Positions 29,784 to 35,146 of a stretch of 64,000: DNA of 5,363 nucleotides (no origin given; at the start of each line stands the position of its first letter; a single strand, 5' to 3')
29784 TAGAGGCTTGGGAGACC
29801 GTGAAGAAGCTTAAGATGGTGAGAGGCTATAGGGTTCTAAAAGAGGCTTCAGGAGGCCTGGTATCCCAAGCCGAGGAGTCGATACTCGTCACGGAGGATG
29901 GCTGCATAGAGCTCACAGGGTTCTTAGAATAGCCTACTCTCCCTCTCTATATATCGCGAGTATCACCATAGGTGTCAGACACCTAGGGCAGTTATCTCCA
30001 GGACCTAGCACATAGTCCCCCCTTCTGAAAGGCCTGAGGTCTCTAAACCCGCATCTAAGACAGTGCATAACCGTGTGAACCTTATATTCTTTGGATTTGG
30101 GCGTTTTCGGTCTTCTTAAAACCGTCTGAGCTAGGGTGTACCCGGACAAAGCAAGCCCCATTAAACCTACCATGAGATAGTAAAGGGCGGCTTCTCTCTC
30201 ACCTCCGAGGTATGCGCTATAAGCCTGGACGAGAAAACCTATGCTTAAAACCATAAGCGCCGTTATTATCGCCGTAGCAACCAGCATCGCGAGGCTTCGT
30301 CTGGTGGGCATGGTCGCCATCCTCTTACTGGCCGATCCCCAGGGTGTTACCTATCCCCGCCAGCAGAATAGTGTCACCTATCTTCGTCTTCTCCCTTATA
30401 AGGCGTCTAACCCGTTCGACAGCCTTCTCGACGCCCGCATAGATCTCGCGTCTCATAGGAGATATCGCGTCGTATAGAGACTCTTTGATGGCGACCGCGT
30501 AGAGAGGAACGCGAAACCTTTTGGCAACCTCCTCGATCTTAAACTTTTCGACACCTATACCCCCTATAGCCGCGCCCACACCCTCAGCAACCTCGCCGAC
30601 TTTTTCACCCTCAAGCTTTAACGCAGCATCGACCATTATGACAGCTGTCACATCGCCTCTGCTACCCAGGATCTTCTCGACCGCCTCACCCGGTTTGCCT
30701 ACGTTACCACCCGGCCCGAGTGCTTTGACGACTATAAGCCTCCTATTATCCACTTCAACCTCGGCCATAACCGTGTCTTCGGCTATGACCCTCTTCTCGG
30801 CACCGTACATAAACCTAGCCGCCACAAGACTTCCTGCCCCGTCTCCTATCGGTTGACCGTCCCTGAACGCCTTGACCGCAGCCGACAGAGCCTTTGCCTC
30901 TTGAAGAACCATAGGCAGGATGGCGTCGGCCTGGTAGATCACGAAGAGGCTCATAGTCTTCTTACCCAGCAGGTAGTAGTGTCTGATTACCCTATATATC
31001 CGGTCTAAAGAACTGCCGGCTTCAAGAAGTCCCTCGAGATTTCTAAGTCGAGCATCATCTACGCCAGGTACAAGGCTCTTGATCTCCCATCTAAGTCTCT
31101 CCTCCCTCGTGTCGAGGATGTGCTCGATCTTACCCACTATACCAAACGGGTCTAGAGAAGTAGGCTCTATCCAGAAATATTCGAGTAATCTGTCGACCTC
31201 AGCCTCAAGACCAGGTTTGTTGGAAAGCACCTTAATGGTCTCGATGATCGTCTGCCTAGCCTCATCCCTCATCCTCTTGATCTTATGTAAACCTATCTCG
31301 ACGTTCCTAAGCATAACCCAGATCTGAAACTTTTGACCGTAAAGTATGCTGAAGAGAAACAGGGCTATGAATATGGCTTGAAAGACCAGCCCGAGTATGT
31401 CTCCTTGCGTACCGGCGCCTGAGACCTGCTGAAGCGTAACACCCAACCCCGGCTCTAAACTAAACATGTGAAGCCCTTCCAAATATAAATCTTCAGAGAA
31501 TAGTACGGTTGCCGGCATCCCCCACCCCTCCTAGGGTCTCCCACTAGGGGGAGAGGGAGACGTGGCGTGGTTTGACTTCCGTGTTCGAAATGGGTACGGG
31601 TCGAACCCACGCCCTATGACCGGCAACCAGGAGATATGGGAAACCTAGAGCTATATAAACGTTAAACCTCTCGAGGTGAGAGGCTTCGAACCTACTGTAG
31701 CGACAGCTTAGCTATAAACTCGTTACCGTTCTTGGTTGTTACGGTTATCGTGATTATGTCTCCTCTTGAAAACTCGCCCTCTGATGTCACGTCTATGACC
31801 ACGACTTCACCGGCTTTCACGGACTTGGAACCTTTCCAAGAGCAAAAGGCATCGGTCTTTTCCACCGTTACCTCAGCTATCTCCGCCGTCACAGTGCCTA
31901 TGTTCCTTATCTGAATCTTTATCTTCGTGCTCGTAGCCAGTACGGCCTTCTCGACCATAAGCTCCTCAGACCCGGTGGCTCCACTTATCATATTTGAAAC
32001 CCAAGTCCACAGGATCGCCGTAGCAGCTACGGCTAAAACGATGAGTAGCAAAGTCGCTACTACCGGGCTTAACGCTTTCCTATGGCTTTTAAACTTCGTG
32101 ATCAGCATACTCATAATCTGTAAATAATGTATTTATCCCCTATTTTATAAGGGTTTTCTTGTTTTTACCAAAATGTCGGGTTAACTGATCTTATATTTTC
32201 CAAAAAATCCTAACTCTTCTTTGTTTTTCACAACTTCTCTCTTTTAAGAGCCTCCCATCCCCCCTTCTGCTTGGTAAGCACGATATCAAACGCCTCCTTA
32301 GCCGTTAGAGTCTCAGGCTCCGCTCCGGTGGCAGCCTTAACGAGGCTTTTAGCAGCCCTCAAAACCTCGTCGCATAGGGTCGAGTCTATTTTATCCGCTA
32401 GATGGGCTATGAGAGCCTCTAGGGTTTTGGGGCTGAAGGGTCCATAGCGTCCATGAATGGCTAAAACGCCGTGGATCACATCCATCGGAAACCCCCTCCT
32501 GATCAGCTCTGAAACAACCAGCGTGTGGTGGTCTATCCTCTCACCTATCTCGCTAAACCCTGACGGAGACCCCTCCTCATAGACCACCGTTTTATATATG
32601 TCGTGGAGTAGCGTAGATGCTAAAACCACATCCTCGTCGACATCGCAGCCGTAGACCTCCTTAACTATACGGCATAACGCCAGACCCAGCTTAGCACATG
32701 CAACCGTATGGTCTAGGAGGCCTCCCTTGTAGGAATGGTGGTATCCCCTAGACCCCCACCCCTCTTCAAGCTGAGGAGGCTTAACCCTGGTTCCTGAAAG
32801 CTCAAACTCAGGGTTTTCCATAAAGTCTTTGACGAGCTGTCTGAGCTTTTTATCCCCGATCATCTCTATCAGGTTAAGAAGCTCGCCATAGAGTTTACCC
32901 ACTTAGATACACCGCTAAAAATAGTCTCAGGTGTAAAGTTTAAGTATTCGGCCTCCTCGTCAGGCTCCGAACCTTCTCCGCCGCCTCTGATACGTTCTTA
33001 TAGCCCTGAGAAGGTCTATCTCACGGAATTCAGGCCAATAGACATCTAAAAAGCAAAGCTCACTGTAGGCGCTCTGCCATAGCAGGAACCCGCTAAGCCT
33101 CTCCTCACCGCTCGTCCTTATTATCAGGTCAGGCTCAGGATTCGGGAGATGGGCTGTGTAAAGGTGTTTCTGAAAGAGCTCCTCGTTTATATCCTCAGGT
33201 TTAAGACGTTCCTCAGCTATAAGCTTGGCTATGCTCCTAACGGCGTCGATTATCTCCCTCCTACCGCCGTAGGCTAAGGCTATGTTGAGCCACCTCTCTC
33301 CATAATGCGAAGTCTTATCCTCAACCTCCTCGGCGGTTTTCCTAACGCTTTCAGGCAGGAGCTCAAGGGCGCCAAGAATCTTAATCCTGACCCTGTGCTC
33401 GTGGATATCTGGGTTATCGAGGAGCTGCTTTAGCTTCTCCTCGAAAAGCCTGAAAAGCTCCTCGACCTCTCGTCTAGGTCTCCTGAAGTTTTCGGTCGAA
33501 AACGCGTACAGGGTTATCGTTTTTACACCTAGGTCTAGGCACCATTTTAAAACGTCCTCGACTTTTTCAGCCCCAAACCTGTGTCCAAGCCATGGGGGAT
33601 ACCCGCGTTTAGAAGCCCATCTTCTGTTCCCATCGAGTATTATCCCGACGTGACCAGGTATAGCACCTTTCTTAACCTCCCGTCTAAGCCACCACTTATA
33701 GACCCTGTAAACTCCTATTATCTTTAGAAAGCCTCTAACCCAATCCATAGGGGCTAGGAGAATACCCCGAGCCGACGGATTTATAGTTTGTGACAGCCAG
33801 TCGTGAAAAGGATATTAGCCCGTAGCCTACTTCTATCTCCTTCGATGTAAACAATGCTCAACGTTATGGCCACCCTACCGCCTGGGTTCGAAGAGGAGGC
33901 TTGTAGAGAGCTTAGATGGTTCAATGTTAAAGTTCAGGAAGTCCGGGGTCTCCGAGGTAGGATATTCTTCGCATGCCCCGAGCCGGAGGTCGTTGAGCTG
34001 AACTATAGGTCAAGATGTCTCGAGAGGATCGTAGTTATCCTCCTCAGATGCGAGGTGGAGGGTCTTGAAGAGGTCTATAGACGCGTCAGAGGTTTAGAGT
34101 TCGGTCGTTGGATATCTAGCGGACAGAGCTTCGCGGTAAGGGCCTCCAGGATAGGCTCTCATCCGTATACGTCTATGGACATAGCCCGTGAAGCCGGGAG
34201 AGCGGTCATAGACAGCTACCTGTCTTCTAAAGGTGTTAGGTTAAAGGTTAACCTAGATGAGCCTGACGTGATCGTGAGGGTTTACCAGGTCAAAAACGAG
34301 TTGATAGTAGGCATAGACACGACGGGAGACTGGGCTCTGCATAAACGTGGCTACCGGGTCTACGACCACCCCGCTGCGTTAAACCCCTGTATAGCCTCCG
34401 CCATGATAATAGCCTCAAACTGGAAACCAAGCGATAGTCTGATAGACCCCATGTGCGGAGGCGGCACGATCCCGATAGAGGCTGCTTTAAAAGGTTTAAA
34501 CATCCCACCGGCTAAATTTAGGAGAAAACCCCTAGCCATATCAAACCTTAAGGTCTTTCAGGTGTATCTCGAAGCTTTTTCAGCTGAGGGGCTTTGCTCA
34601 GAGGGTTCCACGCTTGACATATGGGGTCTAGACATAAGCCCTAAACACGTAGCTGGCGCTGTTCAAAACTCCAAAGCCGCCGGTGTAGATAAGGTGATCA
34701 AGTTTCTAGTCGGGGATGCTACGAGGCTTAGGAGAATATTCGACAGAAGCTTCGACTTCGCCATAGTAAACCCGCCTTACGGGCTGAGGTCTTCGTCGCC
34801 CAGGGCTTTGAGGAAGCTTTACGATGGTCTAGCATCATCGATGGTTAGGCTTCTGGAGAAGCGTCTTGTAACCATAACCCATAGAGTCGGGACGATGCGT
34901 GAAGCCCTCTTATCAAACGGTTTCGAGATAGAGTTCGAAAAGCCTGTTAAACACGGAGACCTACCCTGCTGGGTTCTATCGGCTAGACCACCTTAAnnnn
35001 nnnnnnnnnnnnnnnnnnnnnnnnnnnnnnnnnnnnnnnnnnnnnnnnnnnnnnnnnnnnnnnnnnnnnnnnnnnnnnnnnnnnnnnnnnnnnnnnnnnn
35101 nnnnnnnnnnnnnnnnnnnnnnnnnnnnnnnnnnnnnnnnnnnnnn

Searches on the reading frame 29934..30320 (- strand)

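Call 86: search_protein_families(library=pfam, proteins=[window:29934-30320:-], max_evalue=0.1)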
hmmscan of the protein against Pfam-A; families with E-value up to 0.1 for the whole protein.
window:29934-30320:- (128 aa): 5 families
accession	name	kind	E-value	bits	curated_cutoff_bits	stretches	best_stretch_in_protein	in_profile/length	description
PF06271.18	RDD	-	0.0045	17.7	24.1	1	5-74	4-73/137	RDD family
PF23539.1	DUF7134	-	0.024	14.8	27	1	11-65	68-122/155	Domain of unknown function (DUF7134)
PF13726.12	Na_H_antiport_2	-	0.027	15.1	29.8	1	11-67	23-79/87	Na+-H+ antiporter family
PF00662.26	Proton_antipo_N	-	0.054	13.8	24.5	0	17-38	19-41/51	NADH-Ubiquinone oxidoreductase (complex I), chain 5 N-terminus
PF02311.25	AraC_binding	-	0.062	13.5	21.1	0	43-95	66-116/135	AraC-like ligand binding domain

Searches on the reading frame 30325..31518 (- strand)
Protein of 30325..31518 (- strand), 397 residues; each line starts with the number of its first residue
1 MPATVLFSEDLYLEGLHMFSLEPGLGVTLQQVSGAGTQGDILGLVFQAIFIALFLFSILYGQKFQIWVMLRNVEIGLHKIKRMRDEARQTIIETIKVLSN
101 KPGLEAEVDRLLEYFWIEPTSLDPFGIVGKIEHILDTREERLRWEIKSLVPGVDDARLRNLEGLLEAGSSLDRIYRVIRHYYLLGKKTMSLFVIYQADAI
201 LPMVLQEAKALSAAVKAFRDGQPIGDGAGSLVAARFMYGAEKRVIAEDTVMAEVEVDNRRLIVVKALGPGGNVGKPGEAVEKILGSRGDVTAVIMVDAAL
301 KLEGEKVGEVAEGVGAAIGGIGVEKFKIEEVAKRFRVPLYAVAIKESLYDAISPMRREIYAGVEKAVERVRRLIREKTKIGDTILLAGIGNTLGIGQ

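Call 86: search_protein_families(library=pfam, proteins=[window:30325-31518:-], max_evalue=0.1)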
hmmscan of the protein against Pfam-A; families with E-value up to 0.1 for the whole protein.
window:30325-31518:- (397 aa): 2 families
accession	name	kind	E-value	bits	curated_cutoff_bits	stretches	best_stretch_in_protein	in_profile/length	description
PF23542.1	DUF1512_C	-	3.8e-62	209.7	25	1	224-395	1-174/175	Domain of unknown function (DUF1512) C-terminal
PF07431.17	DUF1512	-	3.2e-49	167.5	25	1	46-219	3-176/177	Protein of unknown function (DUF1512) N-terminal domain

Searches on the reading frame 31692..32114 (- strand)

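Call 86: search_protein_families(library=pfam, proteins=[window:31692-32114:-], max_evalue=0.1)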
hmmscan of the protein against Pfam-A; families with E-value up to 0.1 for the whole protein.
window:31692-32114:- (140 aa): 3 families
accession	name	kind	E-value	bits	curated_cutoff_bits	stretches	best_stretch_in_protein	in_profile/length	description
PF25274.1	MJ0548_C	-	0.0026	18.4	27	1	54-124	12-77/97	Connectase MJ0548-like, C-terminal domain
PF15681.10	LAX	-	0.012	14.9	27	1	8-39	3-34/350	Lymphocyte activation family X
PF22544.2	HYDIN_VesB_CFA65-like_Ig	-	0.036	14.7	25.5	1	61-129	19-88/100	HYDIN/CFA65/VesB-like, Ig-like domain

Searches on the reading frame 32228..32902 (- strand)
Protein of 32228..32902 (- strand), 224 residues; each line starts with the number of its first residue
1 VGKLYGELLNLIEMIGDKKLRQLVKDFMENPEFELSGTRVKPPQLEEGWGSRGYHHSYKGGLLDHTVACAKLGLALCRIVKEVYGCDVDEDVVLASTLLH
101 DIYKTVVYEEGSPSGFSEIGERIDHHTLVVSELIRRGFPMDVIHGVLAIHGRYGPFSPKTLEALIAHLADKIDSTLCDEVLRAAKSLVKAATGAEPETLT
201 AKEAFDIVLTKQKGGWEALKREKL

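Call 86: search_protein_families(library=pfam, proteins=[window:32228-32902:-], max_evalue=0.1)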
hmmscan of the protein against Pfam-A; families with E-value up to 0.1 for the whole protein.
window:32228-32902:- (224 aa): 4 families
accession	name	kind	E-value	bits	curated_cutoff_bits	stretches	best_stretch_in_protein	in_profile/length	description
PF01966.28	HD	-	2.6e-11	44.3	22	1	63-173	2-114/116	HD domain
PF12917.13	YfbR-like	-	0.0058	16.8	25.9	1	62-103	26-67/182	5'-deoxynucleotidase YfbR-like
PF07514.17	TraI_2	-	0.0058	16.1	23.9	1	51-78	55-82/324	Putative helicase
PF21981.2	RecX_HTH3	-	0.029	14.9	26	0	133-147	34-48/48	RecX, third three-helix domain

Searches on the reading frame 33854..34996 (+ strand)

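Call 3: search_protein_families(library=pfam, proteins=[window:33854-34996:+], max_evalue=1)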
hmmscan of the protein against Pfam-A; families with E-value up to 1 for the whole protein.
window:33854-34996:+ (380 aa): 8 families
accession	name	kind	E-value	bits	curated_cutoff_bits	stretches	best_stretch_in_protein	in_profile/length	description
PF01170.24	UPF0020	-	1.1e-45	156.2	22.3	1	165-367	1-191/197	RMKL-like, methyltransferase domain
PF02926.22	THUMP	-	7.7e-13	49.1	20.6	1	71-155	4-84/84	THUMP domain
PF22020.1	RlmL_1st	-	1.3e-06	28.7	27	1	4-59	2-54/55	RlmL ferredoxin-like domain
PF13847.12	Methyltransf_31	-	1.6e-05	25.1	27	1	250-338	25-105/145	Methyltransferase domain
PF13649.12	Methyltransf_25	-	2.2e-05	25.5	27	1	248-325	16-92/97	Methyltransferase domain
PF08241.18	Methyltransf_11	-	0.00041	21.4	21.2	1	250-305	17-66/95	Methyltransferase domain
PF09445.16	Methyltransf_15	-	0.01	15.9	22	1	256-310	25-82/165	RNA cap guanine-N2 methyltransferase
PF05175.20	MTS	-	0.086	12.9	23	1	254-309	56-108/170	Methyltransferase small domain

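Call 4: search_protein_families(library=ncbifam, proteins=[window:33854-34996:+], max_evalue=1)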
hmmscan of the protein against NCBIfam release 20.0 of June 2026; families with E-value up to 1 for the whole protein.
window:33854-34996:+ (380 aa): 20 families
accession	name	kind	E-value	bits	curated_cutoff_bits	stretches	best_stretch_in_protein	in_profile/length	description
NF040721.1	Trm14_Arch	equivalog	1.3e-122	409.5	280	1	3-374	2-366/370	tRNA (guanine(6)-N2)-methyltransferase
NF040850.1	Trm14_Thcoccales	equivalog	7.3e-64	216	480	2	49-215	68-240/365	tRNA (guanine(6)-N2)-methyltransferase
NF008748.0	PRK11783.1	equivalog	6.3e-46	156.9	466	1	2-337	4-343/704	bifunctional 23S rRNA (guanine(2069)-N(7))-methyltransferase RlmK/23S rRNA (guanine(2445)-N(2))-methyltransferase RlmL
TIGR01177.1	TIGR01177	hypoth_equivalog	2.2e-29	102.9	316.55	2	69-216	64-206/330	TIGR01177 family methyltransferase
NF033398.1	rRNA_meth_EmtA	equivalog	4e-08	33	625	1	31-211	30-206/336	EmtA family 23S rRNA (guanine(2470)) methyltransferase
TIGR03534.1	RF_mod_PrmC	equivalog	1e-05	25.2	199.1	1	247-309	106-166/253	peptide chain release factor N(5)-glutamine methyltransferase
NF043040.1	corrin_prot_MT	hypoth_equivalog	0.0019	17.7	180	1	255-304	65-115/216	corrinoid protein-associated methyltransferase CpaM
NF001244.0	PRK00216.1-5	equivalog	0.0038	16.5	216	1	253-322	73-141/236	bifunctional demethylmenaquinone methyltransferase/2-methoxy-6-polyprenyl-1,4-benzoquinol methylase UbiE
NF002909.0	PRK03522.2-1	equivalog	0.0043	16.3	553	1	254-309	255-309/374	23S rRNA (uracil(747)-C(5))-methyltransferase RlmC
NF011529.0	PRK14968.1-3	equivalog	0.0061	16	162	1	253-309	56-108/198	putative methyltransferase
NF041537.1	ArsM_AhpD_UU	exception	0.021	13.6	510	1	251-324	99-170/345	arsenite methyltransferase/AhpD domain selenoprotein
TIGR00342.1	TIGR00342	equivalog_domain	0.022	13.8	264.5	1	87-149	96-153/373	tRNA uracil 4-sulfurtransferase ThiI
NF002910.0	PRK03522.2-3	equivalog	0.027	13.5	558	1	253-309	258-318/383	23S rRNA (uracil(747)-C(5))-methyltransferase RlmC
TIGR02085.1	meth_trns_rumB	equivalog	0.037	13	429.5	1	247-309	249-310/374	23S rRNA (uracil(747)-C(5))-methyltransferase RlmC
TIGR00536.1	hemK_fam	subfamily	0.038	13.1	115.5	1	247-309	132-192/286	HemK family protein methyltransferase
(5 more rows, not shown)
